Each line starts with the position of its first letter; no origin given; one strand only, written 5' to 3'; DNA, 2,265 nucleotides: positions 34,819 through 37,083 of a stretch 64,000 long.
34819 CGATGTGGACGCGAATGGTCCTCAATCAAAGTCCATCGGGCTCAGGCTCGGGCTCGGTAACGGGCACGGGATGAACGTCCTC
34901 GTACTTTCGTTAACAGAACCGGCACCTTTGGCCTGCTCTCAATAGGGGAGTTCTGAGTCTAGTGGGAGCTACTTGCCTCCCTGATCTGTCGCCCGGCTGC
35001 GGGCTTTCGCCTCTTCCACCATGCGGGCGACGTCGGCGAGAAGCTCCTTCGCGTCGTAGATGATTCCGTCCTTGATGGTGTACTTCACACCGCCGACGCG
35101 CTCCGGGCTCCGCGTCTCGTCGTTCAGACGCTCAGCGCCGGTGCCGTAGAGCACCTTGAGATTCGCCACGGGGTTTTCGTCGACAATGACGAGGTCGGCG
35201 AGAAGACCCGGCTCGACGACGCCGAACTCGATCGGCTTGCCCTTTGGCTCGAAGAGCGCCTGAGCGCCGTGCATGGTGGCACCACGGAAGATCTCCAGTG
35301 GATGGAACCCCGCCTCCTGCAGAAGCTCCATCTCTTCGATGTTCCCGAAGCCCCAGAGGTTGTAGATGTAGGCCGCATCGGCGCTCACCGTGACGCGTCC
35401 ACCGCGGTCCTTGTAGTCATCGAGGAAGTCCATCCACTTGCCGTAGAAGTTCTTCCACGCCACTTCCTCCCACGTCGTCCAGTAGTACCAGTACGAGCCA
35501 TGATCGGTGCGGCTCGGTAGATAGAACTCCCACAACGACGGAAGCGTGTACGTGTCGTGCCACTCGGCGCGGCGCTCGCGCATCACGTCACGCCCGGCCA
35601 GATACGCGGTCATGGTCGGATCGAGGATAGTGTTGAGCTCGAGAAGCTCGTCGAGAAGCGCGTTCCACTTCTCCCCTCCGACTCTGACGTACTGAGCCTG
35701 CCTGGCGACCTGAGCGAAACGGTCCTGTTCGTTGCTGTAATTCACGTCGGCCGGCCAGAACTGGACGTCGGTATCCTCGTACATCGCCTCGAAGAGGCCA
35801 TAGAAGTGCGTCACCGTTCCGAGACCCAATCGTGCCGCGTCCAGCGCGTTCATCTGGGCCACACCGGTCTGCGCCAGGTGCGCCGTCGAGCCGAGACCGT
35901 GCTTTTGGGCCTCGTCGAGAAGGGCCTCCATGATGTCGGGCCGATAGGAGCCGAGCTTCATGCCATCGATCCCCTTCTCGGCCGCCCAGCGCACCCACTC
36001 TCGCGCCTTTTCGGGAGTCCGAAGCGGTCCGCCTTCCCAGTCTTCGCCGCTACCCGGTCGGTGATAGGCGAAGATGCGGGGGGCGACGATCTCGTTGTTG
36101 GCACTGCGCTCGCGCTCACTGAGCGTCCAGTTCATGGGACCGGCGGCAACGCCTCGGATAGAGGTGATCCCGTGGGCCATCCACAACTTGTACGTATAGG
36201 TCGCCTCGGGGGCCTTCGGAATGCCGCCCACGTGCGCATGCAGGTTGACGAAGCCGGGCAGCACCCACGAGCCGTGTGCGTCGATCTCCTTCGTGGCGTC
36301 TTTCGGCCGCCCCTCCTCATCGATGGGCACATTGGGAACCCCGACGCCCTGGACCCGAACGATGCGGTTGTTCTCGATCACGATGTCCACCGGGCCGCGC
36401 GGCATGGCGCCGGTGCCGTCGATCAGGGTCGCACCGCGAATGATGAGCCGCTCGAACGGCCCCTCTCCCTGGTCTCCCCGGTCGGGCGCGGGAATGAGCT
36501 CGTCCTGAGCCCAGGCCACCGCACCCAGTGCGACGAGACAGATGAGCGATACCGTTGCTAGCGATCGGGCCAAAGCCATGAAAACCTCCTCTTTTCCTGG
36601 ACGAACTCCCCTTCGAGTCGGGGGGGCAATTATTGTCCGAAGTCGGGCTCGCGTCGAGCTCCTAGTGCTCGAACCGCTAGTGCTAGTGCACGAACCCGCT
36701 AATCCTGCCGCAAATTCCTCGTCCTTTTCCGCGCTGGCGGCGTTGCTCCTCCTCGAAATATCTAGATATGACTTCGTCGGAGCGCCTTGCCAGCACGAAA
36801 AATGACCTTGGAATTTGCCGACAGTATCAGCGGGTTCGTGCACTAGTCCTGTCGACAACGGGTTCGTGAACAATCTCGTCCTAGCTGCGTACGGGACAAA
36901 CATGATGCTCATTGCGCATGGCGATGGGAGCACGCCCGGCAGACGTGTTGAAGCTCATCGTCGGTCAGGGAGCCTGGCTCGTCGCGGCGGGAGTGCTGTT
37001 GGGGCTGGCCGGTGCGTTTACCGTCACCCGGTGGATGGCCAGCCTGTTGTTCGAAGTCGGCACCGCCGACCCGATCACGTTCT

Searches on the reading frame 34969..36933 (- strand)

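Call 49: search_protein_families(library=pfam, proteins=[window:34969-36933:-], max_evalue=0.00001)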
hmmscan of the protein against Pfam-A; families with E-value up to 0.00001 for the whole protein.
window:34969-36933:- (654 aa): 2 families
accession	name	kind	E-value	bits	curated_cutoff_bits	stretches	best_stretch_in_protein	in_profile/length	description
PF01979.26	Amidohydro_1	-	1.3e-10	41.5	25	1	502-604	234-323/345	Amidohydrolase family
PF07969.17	Amidohydro_3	-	1.7e-07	31.5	29.7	0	215-235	1-21/472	Amidohydrolase family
